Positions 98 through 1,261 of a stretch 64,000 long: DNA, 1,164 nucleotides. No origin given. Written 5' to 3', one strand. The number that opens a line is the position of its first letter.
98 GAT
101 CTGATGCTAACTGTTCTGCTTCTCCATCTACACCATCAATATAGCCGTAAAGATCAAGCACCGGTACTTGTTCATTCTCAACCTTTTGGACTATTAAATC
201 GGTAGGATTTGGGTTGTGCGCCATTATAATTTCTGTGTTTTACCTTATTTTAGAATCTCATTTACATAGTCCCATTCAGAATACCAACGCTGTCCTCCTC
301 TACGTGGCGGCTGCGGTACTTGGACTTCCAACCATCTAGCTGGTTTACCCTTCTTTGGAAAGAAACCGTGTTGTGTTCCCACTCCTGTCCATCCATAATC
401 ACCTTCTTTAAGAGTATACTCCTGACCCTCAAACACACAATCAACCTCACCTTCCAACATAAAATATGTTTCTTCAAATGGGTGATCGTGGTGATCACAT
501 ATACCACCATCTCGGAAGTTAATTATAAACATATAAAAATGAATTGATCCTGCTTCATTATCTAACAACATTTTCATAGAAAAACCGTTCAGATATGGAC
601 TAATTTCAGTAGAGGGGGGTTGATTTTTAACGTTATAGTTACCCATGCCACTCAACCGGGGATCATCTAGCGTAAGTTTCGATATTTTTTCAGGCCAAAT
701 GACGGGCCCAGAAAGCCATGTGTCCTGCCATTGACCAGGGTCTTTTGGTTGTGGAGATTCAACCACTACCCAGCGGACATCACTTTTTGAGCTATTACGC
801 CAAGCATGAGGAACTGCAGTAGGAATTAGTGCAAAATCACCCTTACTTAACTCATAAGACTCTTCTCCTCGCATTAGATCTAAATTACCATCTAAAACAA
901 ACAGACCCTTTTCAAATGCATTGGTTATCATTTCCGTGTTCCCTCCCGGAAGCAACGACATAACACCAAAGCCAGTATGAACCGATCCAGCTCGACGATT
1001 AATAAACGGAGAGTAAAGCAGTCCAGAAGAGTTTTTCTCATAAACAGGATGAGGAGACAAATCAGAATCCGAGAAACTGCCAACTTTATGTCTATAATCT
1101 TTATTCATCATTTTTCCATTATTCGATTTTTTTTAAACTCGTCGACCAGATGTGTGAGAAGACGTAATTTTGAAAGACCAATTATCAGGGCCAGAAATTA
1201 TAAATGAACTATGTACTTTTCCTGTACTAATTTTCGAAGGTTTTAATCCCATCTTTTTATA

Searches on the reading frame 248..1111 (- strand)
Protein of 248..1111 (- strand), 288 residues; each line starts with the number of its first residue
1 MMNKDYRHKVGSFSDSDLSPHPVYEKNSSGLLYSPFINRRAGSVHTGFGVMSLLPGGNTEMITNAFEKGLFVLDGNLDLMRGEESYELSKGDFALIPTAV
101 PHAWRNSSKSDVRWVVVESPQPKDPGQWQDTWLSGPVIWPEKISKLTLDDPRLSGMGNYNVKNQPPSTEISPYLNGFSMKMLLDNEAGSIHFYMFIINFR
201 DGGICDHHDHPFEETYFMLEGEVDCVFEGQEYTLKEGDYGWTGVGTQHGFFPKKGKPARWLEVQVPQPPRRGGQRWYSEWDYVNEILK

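Call 77: search_protein_families(library=pfam, proteins=[window:248-1111:-], max_evalue=0.000001)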
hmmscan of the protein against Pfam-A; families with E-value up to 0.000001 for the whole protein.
window:248-1111:- (288 aa): 3 families
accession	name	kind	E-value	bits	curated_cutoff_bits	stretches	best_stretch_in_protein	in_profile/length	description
PF07883.17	Cupin_2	-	7e-26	90.2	27.2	2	50-117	2-69/70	Cupin domain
PF05899.18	Cupin_3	-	4.9e-09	36.2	23.5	0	211-239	24-53/74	EutQ-like cupin domain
PF02311.25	AraC_binding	-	2.4e-08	34.2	21.1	0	206-263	17-74/135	AraC-like ligand binding domain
